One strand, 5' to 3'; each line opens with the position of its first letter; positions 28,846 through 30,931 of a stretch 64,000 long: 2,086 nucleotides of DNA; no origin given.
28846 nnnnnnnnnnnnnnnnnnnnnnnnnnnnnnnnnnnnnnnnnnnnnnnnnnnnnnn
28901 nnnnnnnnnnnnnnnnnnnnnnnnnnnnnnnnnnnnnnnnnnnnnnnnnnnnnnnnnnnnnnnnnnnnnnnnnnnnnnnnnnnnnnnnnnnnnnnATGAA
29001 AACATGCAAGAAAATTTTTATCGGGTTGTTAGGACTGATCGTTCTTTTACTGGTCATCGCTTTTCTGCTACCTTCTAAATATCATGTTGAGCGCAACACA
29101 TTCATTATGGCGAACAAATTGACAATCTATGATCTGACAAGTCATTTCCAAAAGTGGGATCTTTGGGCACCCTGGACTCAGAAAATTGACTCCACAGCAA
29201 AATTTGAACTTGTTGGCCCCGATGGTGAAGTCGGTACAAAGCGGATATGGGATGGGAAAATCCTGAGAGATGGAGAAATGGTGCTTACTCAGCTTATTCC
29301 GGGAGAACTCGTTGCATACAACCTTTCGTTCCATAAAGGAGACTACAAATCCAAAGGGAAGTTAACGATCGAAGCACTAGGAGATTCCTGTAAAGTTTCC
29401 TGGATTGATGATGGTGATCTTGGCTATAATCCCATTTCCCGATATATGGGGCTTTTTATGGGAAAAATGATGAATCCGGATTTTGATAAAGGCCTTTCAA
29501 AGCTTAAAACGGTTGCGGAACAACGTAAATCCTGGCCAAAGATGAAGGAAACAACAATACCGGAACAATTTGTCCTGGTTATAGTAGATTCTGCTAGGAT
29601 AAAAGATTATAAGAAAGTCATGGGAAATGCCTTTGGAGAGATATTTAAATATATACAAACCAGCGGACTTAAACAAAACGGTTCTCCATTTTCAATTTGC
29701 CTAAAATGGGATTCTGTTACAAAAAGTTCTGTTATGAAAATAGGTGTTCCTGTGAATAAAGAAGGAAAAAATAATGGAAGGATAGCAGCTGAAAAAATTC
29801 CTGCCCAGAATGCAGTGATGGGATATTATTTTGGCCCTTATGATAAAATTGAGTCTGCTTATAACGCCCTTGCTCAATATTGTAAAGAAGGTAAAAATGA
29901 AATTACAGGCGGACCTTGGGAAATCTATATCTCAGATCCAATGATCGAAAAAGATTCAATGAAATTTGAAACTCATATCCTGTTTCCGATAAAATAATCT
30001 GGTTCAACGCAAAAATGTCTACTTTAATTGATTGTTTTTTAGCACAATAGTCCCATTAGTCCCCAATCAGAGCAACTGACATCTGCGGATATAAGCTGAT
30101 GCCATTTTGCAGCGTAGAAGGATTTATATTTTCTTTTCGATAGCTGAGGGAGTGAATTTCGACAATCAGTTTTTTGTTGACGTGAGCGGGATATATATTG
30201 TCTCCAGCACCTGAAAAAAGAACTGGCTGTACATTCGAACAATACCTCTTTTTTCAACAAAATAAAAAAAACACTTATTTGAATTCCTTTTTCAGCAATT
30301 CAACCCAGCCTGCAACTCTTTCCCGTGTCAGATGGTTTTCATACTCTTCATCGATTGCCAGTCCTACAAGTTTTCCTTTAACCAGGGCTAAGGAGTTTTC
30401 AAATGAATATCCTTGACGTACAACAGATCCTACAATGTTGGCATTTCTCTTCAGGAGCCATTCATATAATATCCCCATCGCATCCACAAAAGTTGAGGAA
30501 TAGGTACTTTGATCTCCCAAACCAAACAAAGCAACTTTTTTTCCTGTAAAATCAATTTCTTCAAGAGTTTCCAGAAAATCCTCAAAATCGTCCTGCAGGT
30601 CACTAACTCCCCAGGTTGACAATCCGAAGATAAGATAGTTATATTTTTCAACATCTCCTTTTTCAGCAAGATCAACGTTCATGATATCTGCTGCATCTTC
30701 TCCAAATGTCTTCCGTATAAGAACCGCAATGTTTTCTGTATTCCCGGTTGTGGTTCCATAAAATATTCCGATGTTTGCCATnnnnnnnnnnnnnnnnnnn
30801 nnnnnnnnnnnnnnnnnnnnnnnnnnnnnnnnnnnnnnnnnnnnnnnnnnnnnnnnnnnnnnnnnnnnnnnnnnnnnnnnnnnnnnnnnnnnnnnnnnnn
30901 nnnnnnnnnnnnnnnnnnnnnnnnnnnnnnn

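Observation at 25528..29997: Possible steroid, bile-acid or polycyclic-lipid modification module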

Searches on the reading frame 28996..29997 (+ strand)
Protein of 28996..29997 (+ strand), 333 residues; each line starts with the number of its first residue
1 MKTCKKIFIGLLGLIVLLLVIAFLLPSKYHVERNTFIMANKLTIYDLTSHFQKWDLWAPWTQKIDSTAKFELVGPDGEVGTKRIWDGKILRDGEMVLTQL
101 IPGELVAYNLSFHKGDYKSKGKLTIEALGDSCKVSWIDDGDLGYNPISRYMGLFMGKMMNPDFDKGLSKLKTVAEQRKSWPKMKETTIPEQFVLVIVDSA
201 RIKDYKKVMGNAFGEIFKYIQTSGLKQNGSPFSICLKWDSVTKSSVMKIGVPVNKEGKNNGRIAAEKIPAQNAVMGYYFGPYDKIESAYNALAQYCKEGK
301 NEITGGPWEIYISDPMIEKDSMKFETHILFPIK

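Call 3: search_protein_families(library=pfam, proteins=[window:28996-29997:+], max_evalue=0.01)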
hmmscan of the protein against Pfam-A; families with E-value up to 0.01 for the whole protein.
window:28996-29997:+ (333 aa): 3 families
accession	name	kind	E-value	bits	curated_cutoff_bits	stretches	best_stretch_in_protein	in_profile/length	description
PF06445.20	GyrI-like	-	9.4e-12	45.9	26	1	188-333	8-155/155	GyrI-like small molecule binding domain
PF10604.15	Polyketide_cyc2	-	1e-09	39.2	27.4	1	30-175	3-142/142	Polyketide cyclase / dehydrase and lipid transport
PF08846.15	DUF1816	-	0.0018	18.7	27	1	268-301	12-45/65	Domain of unknown function (DUF1816)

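Call 4: search_protein_families(library=ncbifam, proteins=[window:28996-29997:+], max_evalue=0.01)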
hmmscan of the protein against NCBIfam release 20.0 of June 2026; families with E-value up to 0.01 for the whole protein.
window:28996-29997:+ (333 aa): 3 families
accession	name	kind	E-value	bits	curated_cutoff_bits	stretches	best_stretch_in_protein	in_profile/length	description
NF052495.1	PktCycXAC1230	equivalog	8.7e-14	51.5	490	1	7-173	7-177/380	polyketide cyclase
NF053782.1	ChlnTransRegdde3219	equivalog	0.001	18.6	450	1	270-330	213-273/278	choline utilization transcriptional activator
NF047583.1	LIC10604_fam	equivalog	0.0056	16.3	200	0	8-67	9-67/161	LIC10604 family protein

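Call 55: find_homologous_proteins(query=window:28996-29997:+, max_evalue=0.00001)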
Query window:28996-29997:+ (333 aa): 195 proteins with E <= 0.00001 among 2410 candidates; the best 120 are listed.
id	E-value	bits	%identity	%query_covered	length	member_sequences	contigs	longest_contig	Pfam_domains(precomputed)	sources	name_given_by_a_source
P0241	1.1e-225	766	100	100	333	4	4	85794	PF06445.21,PF10604.16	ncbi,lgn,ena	-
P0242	2.1e-185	634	80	100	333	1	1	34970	PF06445.21,PF10604.16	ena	-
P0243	4.6e-183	626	81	100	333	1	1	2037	PF06445.21,PF10604.16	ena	-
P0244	3.2e-177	607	79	92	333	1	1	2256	PF06445.21,PF10604.16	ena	-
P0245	1.7e-174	598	74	100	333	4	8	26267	PF06445.21,PF10604.16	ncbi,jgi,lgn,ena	-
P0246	4.9e-171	586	75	92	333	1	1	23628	PF06445.21,PF10604.16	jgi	jgi:effector-binding domain-containing protein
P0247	3.8e-170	584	74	100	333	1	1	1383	PF06445.21,PF10604.16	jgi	jgi:effector-binding domain-containing protein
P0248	3.5e-162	557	72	100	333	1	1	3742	PF06445.21,PF10604.16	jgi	jgi:effector-binding domain-containing protein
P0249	4.3e-160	551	70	100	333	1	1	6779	PF06445.21,PF10604.16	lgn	-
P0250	6.1e-159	547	69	100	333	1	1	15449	PF06445.21,PF10604.16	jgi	jgi:effector-binding domain-containing protein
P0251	1.3e-142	493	63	100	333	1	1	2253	PF06445.21,PF10604.16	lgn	-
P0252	2.2e-141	489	64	100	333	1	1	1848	PF06445.21,PF10604.16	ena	-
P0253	7.0e-140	484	62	100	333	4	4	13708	PF06445.21,PF10604.16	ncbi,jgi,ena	ncbi:MAG: GyrI-like domain-containing protein [Bacteroidales bacterium]|jgi:effector-binding domain-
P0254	4.6e-139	481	62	100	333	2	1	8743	PF06445.21,PF10604.16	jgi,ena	-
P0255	2.3e-138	479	63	100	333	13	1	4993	PF06445.21,PF10604.16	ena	-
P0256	9.2e-138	477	62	100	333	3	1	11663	PF06445.21,PF10604.16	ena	-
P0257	2.0e-137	476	62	100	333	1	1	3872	PF06445.21,PF10604.16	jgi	-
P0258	2.7e-137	476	62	100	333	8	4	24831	PF06445.21,PF10604.16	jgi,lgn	jgi:effector-binding domain-containing protein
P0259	2.9e-136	472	61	100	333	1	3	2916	PF06445.21,PF10604.16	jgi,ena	jgi:effector-binding domain-containing protein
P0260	3.6e-134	465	61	100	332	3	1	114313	PF06445.21,PF10604.16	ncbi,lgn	-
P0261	1.4e-133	463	60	100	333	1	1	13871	PF06445.21,PF10604.16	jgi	-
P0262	1.5e-133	463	61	100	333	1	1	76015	PF06445.21,PF10604.16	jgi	jgi:effector-binding domain-containing protein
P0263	3.8e-133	462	62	94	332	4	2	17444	PF06445.21,PF10604.16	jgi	jgi:effector-binding domain-containing protein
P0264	5.7e-133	461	61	100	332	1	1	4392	PF06445.21,PF10604.16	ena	-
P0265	6.4e-133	461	61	100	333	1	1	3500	PF06445.21,PF10604.16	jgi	jgi:effector-binding domain-containing protein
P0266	1.3e-132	460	61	100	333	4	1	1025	PF06445.21,PF10604.16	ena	-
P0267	1.4e-132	460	62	100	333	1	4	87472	PF06445.21,PF10604.16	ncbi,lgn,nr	ncbi:MAG: GyrI-like domain-containing protein [Bacteroidetes bacterium]|nr:GyrI-like domain-containi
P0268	1.7e-132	460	60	100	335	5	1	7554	PF06445.21,PF10604.16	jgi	jgi:effector-binding domain-containing protein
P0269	3.8e-131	455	59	100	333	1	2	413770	PF06445.21,PF10604.16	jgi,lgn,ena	-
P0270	4.9e-131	455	60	100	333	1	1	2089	PF06445.21,PF10604.16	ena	-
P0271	4.9e-131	455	59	100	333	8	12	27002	PF06445.21,PF10604.16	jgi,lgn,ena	jgi:effector-binding domain-containing protein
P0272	8.6e-131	454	60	93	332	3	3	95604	PF06445.21,PF10604.16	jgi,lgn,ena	jgi:effector-binding domain-containing protein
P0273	8.7e-131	454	58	100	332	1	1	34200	PF06445.21,PF10604.16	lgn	-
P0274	1.1e-130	454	60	93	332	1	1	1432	PF06445.21,PF10604.16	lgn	-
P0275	1.7e-130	453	59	100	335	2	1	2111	PF06445.21,PF10604.16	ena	-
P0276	3.2e-130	452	60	100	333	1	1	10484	PF06445.21,PF10604.16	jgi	jgi:effector-binding domain-containing protein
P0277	5.2e-130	452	59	100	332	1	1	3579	PF06445.21,PF10604.16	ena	-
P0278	6.6e-130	451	59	100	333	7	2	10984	PF06445.21,PF10604.16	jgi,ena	-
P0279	1.6e-128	447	58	100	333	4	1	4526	PF06445.21,PF10604.16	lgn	-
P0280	2.3e-128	446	60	100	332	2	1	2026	PF06445.21,PF10604.16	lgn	-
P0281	2.3e-128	446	58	100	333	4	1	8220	PF06445.21,PF10604.16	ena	-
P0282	8.0e-128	444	59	100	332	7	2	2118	PF06445.21,PF10604.16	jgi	jgi:effector-binding domain-containing protein/competence protein ComGC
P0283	9.9e-128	444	59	100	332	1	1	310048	PF06445.21,PF10604.16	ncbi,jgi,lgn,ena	jgi:effector-binding domain-containing protein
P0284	1.1e-127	444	60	100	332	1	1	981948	PF06445.21,PF10604.16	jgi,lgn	jgi:effector-binding domain-containing protein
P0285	3.6e-127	442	61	100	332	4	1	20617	PF06445.21,PF10604.16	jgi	-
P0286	3.7e-127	442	59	100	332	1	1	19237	PF06445.21,PF10604.16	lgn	-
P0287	7.4e-127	441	59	100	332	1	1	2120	PF06445.21,PF10604.16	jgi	jgi:effector-binding domain-containing protein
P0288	1.2e-126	441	57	100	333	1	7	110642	PF06445.21,PF10604.16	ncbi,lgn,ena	ncbi:MAG: SRPBCC family protein [bacterium]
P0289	1.3e-126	440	58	100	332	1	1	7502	PF06445.21,PF10604.16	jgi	jgi:effector-binding domain-containing protein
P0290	1.6e-126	440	57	100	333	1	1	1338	PF06445.21,PF10604.16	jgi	jgi:effector-binding domain-containing protein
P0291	2.7e-126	439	57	100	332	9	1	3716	PF06445.21,PF10604.16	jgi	-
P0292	4.0e-126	439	58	100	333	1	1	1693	PF06445.21,PF10604.16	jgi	jgi:effector-binding domain-containing protein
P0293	1.0e-125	438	59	92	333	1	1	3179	PF06445.21,PF10604.16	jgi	jgi:effector-binding domain-containing protein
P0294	1.0e-125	437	57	100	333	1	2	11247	PF06445.21,PF10604.16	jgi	jgi:effector-binding domain-containing protein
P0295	1.2e-125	437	59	100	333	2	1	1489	PF06445.21,PF10604.16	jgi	jgi:effector-binding domain-containing protein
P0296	2.2e-125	436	58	100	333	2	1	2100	PF06445.21,PF10604.16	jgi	jgi:effector-binding domain-containing protein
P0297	2.4e-125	436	57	100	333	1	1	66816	PF06445.21,PF10604.16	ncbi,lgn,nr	ncbi:MAG: GyrI-like domain-containing protein [Bacteroidales bacterium]|nr:GyrI-like domain-containi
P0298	2.7e-125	436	59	100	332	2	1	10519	PF06445.21,PF10604.16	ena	-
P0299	4.6e-125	435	59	100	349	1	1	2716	PF06445.21,PF10604.16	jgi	jgi:effector-binding domain-containing protein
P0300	7.8e-125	435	56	100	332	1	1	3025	PF06445.21,PF10604.16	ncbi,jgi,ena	ncbi:MAG: SRPBCC family protein [Bacteroidota bacterium]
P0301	1.1e-124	434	57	100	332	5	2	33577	PF06445.21,PF10604.16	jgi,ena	jgi:effector-binding domain-containing protein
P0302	8.5e-124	431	54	100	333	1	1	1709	PF06445.21,PF10604.16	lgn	-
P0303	1.1e-123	431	56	100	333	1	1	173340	PF06445.21,PF10604.16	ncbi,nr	ncbi:MAG: GyrI-like domain-containing protein [Bacteroidetes bacterium]|nr:GyrI-like domain-containi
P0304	2.6e-123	430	57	100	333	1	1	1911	PF06445.21,PF10604.16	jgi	jgi:effector-binding domain-containing protein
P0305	3.9e-123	429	57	100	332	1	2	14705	PF06445.21,PF10604.16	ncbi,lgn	-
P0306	5.0e-123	429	57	100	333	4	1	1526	PF06445.21,PF10604.16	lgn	-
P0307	5.5e-123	429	57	100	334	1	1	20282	PF06445.21,PF10604.16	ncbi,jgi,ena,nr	ncbi:MAG TPA: SRPBCC family protein [Bacteroidales bacterium]|nr:SRPBCC family protein [Bacteroidale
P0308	1.1e-122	428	60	100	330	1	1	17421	PF06445.21,PF10604.16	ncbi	-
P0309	1.2e-122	427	56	100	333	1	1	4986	PF06445.21,PF10604.16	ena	-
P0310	1.7e-122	427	55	100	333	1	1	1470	PF06445.21,PF10604.16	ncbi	-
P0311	2.3e-122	426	58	100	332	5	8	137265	PF06445.21,PF10604.16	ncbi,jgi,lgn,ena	ncbi:MAG: SRPBCC family protein [Bacteroidota bacterium]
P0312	2.6e-122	426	57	100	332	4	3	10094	PF06445.21,PF10604.16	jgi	-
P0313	4.5e-122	426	56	100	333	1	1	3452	PF06445.21,PF10604.16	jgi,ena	-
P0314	4.7e-122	425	56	100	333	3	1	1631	PF06445.21,PF10604.16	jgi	-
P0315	9.9e-122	424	58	100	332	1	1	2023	PF06445.21,PF10604.16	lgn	-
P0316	1.4e-121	424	58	100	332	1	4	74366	PF06445.21,PF10604.16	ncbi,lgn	-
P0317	1.4e-121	424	56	100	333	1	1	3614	PF06445.21,PF10604.16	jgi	jgi:effector-binding domain-containing protein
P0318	2.3e-121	423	57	100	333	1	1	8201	PF06445.21,PF10604.16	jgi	jgi:effector-binding domain-containing protein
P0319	3.5e-121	423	56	100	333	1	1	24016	PF06445.21,PF10604.16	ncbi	ncbi:MAG: SRPBCC family protein [Bacteroidales bacterium]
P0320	8.2e-121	421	57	100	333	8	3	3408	PF06445.21,PF10604.16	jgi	jgi:effector-binding domain-containing protein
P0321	1.9e-120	420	55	100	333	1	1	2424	PF06445.21,PF10604.16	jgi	jgi:effector-binding domain-containing protein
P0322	2.8e-120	420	56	100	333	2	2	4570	PF06445.21,PF10604.16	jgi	jgi:effector-binding domain-containing protein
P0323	3.8e-120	419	55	100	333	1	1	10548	PF06445.21,PF10604.16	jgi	jgi:effector-binding domain-containing protein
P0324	3.9e-120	419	56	100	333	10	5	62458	PF06445.21,PF10604.16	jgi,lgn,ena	jgi:effector-binding domain-containing protein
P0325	4.0e-120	419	57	100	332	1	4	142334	PF06445.21,PF10604.16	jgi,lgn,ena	-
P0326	4.6e-120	419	55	100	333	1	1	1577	PF06445.21,PF10604.16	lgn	-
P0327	7.6e-120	418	56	100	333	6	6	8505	PF06445.21,PF10604.16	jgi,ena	jgi:effector-binding domain-containing protein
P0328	7.6e-120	418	55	100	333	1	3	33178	PF11485.16,PF06445.21,PF10604.16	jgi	jgi:effector-binding domain-containing protein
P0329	1.1e-119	418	55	100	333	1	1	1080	PF06445.21,PF10604.16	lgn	-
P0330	2.0e-119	417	56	100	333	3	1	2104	PF06445.21,PF10604.16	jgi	-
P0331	2.4e-119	417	55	100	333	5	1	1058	PF06445.21,PF10604.16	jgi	-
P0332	2.9e-119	416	55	100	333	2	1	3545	PF06445.21,PF10604.16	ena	-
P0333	5.8e-119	415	55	92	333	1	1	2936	PF06445.21,PF10604.16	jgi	jgi:effector-binding domain-containing protein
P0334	1.3e-118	414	57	94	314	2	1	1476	PF06445.21,PF10604.16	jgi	-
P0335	1.4e-118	414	55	100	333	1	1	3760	PF06445.21,PF10604.16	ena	-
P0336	1.7e-118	414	55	100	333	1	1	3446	PF06445.21,PF10604.16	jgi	jgi:effector-binding domain-containing protein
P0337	2.1e-118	413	54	100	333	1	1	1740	PF06445.21,PF10604.16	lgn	-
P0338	6.3e-118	412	54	100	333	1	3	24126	PF06445.21,PF10604.16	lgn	-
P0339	6.5e-118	412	55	100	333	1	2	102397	PF06445.21,PF10604.16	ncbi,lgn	-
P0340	7.2e-118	412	53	100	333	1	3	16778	PF06445.21,PF10604.16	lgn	-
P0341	1.1e-117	411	54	100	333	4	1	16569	PF06445.21,PF10604.16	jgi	jgi:effector-binding domain-containing protein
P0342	3.0e-117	410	55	100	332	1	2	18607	PF06445.21,PF10604.16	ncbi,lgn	ncbi:MAG: SRPBCC family protein [bacterium]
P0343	5.6e-117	409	54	100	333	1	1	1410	PF06445.21,PF10604.16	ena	-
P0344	6.4e-117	409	52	100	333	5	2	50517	PF06445.21,PF10604.16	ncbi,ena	-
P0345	6.6e-117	409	56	100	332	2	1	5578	PF06445.21,PF10604.16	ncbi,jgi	jgi:effector-binding domain-containing protein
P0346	8.2e-117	408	55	100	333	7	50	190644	PF06445.21,PF10604.16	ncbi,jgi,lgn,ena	-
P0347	1.5e-116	407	54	100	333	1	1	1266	PF06445.21,PF10604.16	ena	-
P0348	6.5e-116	405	53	100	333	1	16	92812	PF06445.21,PF10604.16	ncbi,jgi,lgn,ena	jgi:effector-binding domain-containing protein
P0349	7.0e-116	405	54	100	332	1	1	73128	PF06445.21,PF10604.16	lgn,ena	-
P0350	1.5e-115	404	54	100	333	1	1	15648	PF06445.21,PF10604.16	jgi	jgi:effector-binding domain-containing protein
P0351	1.7e-115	404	53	100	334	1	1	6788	PF06445.21,PF10604.16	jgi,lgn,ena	-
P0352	2.0e-115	404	56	97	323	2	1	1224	PF06445.21,PF10604.16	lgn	-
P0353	2.5e-115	403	52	100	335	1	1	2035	PF06445.21,PF10604.16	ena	-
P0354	5.6e-115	402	54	98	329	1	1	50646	PF06445.21,PF10604.16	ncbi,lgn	-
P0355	6.0e-115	402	54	100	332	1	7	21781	PF06445.21,PF10604.16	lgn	-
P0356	6.2e-115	402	55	100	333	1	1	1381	PF06445.21,PF10604.16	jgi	-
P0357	7.2e-115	402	52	100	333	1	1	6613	PF06445.21,PF10604.16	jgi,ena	-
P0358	7.8e-115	402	53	100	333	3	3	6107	PF06445.21,PF10604.16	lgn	-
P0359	8.0e-115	402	53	100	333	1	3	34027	PF06445.21,PF10604.16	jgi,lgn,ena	-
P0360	1.9e-114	400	53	100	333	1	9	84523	PF06445.21,PF10604.16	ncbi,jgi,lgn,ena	-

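Call 56: find_encoding_contigs(protein=P0344, flank=6000, max_places=2)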
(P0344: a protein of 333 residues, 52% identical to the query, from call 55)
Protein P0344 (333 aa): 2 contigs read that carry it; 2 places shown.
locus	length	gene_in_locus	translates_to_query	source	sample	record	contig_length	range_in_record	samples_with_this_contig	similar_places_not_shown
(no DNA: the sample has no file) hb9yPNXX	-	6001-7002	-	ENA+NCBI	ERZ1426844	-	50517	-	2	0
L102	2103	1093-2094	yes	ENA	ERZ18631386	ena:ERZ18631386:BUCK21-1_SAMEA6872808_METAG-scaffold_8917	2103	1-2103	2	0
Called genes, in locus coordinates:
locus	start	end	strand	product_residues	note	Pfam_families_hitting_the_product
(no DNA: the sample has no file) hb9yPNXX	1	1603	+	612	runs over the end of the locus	PF07715:Plug, PF00593:TonB_dep_Rec_b-barrel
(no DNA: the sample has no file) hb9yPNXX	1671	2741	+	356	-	PF16819:DUF5074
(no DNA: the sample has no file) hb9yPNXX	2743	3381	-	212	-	PF00293:NUDIX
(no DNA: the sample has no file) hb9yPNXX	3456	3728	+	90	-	PF02617:ClpS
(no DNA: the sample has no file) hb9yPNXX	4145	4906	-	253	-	PF02544:Steroid_dh, PF06966:DUF1295 (weak)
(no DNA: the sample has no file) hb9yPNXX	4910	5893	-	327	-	PF01073:3Beta_HSD, PF01370:Epimerase, PF02719:Polysacc_synt_2, PF04321:RmlD_sub_bind, PF05368:NmrA, PF13460:NAD_binding_10, PF16363:GDP_Man_Dehyd, PF07993:NAD_binding_4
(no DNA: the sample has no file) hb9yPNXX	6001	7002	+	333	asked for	PF10604:Polyketide_cyc2, PF06445:GyrI-like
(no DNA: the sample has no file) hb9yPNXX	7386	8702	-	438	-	PF20308:TPR-S (faint), PF04781:DUF627 (faint), PF07719:TPR_2 (faint), PF13428:TPR_14 (faint), PF13432:TPR_16 (faint), PF00515:TPR_1 (faint), PF13181:TPR_8 (faint), PF13414:TPR_11 (weak), +2 more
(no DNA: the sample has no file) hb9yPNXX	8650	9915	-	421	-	?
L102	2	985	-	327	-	PF01073:3Beta_HSD, PF01370:Epimerase, PF02719:Polysacc_synt_2, PF04321:RmlD_sub_bind, PF05368:NmrA, PF13460:NAD_binding_10, PF16363:GDP_Man_Dehyd, PF07993:NAD_binding_4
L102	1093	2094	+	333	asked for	PF10604:Polyketide_cyc2, PF06445:GyrI-like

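Call 57: find_encoding_contigs(protein=P0360, flank=6000, max_places=2)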
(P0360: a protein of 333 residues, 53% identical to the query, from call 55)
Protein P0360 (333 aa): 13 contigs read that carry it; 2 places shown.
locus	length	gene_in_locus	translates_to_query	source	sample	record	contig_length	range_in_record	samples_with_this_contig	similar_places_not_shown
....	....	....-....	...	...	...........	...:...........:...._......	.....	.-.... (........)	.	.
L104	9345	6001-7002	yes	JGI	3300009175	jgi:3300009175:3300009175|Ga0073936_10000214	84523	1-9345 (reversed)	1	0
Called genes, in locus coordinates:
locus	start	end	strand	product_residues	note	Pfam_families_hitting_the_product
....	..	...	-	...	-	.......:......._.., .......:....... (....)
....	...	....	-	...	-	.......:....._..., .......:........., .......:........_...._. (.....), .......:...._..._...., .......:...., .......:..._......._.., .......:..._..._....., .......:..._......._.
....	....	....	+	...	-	-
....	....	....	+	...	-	-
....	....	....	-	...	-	-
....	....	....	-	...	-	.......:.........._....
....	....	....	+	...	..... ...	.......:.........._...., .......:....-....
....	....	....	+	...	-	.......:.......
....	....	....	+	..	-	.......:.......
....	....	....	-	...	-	-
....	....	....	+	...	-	-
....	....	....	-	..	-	-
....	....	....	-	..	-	?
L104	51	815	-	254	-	PF02544:Steroid_dh, PF06966:DUF1295 (weak)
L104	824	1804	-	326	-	PF01073:3Beta_HSD, PF01370:Epimerase, PF02719:Polysacc_synt_2 (faint), PF04321:RmlD_sub_bind, PF05368:NmrA, PF13460:NAD_binding_10, PF16363:GDP_Man_Dehyd, PF07993:NAD_binding_4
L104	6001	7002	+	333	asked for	PF10604:Polyketide_cyc2, PF06445:GyrI-like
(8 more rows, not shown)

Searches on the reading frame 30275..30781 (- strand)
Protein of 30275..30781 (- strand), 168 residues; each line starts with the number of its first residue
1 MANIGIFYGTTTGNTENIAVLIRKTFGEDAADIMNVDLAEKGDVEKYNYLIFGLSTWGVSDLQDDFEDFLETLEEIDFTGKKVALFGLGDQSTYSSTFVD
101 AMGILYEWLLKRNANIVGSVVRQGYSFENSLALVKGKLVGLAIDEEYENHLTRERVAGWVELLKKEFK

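Call 3: search_protein_families(library=pfam, proteins=[window:30275-30781:-], max_evalue=0.01)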
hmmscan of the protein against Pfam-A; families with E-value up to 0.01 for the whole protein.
window:30275-30781:- (168 aa): 3 families
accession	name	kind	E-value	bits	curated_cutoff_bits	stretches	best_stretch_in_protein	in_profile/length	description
PF00258.30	Flavodoxin_1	-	3e-26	92.7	25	1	6-159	1-143/143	Flavodoxin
PF12641.12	Flavodoxin_3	-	6.1e-07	29.8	27.5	1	6-124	2-111/160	Flavodoxin domain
PF12724.12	Flavodoxin_5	-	8.3e-06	26.6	27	1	6-128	2-126/145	Flavodoxin domain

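Call 4: search_protein_families(library=ncbifam, proteins=[window:30275-30781:-], max_evalue=0.01)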
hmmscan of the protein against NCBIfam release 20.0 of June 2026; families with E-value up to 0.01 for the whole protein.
window:30275-30781:- (168 aa): 20 families
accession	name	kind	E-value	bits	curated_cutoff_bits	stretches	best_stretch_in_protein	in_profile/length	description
NF006739.0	PRK09267.1-5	subfamily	1.8e-58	197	175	1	1-168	1-168/168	flavodoxin FldA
TIGR01752.1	flav_long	equivalog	3.7e-57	192.5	146.75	1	3-168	1-167/167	flavodoxin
NF006736.0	PRK09267.1-2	equivalog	1.4e-53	180.9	202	1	1-163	1-160/161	flavodoxin FldA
NF006737.0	PRK09267.1-3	equivalog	4.9e-52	176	238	1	1-167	1-168/174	flavodoxin FldA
NF006738.0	PRK09267.1-4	equivalog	1.3e-50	171.3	172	1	3-167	2-170/171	flavodoxin FldA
NF006735.0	PRK09267.1-1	equivalog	1e-47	162.1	315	1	1-167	1-168/176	flavodoxin FldA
NF009023.0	PRK12359.1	equivalog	6.6e-43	146.6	215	1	3-167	2-168/172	flavodoxin FldB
TIGR01753.1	flav_short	equivalog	1.2e-22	80.9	123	1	5-117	2-114/140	flavodoxin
NF005216.0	PRK06703.1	subfamily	8.8e-22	77.8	127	1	1-119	1-119/151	flavodoxin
NF005246.0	PRK06756.1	subfamily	1.6e-18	67.1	130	1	3-118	3-119/148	flavodoxin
NF005587.0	PRK07308.1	equivalog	1.9e-09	37.9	138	1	2-102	2-102/147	flavodoxin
NF004049.0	PRK05568.1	equivalog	5.2e-09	36.5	206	1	1-89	1-91/142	flavodoxin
NF006531.0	PRK09004.1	equivalog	3.3e-08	33.4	158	1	1-120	1-120/146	FMN-binding protein MioC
NF005989.0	PRK08105.1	equivalog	1.1e-06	28.6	160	1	1-121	1-123/149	flavodoxin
TIGR01754.1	flav_RNR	hypoth_equivalog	1.6e-06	28.1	163.8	1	6-102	5-103/140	putative ribonucleotide reductase-associated flavodoxin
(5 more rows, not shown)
